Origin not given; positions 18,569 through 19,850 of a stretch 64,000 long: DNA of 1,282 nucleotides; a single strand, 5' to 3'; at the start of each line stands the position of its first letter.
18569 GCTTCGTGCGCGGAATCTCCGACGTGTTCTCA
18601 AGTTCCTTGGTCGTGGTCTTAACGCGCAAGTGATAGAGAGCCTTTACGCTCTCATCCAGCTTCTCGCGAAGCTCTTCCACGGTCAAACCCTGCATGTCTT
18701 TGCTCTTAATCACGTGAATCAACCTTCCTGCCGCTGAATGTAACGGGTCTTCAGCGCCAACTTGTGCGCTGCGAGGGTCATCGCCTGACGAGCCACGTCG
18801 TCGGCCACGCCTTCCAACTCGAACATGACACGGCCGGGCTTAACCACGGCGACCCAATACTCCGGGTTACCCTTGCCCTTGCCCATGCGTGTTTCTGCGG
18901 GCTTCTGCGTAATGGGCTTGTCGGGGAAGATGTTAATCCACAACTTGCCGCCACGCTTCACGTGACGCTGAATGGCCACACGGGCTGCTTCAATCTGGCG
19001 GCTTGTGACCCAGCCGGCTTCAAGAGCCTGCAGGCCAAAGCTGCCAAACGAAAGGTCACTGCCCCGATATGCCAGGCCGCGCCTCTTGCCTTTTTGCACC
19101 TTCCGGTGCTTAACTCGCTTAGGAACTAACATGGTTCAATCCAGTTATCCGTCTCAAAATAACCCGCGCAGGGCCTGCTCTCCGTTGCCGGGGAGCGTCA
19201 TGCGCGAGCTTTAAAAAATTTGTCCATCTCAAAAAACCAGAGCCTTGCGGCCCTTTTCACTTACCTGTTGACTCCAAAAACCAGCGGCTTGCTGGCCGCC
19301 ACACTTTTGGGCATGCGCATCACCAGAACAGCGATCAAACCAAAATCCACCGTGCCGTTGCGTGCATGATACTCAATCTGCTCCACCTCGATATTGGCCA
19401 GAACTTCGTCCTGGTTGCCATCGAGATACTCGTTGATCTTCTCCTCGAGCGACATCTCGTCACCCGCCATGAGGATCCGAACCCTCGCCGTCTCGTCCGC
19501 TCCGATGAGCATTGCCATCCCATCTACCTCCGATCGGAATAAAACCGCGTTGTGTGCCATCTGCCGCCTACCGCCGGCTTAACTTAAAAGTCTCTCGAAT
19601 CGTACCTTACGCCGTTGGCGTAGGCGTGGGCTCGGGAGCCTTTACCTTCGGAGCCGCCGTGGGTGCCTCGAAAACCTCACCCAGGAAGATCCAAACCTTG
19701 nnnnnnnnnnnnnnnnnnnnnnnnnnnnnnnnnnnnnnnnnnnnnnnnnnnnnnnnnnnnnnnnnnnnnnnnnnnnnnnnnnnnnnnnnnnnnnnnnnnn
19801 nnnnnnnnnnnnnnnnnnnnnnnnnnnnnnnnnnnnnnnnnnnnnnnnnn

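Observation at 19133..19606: An extra 99-aa ORF inserted between rpsC and rplP inside the conserved S10 operon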

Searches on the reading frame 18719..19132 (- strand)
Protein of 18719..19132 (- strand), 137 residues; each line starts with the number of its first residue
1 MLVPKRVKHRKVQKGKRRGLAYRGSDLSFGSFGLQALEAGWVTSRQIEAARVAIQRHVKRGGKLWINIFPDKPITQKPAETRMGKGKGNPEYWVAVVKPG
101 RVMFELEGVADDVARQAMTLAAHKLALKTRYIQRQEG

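Call 3: search_protein_families(library=pfam, proteins=[window:18719-19132:-], max_evalue=1)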
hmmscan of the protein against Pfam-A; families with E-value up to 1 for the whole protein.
window:18719-19132:- (137 aa): 2 families
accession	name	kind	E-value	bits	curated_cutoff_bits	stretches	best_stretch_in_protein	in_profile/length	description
PF00252.24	Ribosomal_L16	-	2e-52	177.1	27.9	1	4-131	1-131/132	Ribosomal protein L16p/L10e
PF20812.2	PM2_P3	-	0.15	12.5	27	1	31-53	14-36/61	Bacteriophage PM2, Viral membrane protein P3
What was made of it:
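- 18719..19132 (-): rplP (ribosomal protein uL16, 137 aa), the downstream neighbour. Pfam Ribosomal_L16 (call 3)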

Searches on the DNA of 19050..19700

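Call 42: search_rna_families(source=window, start=19050, end=19700, threshold=evalue, max_evalue=1)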
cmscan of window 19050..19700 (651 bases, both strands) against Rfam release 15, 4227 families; matches with E-value up to 1: 0.
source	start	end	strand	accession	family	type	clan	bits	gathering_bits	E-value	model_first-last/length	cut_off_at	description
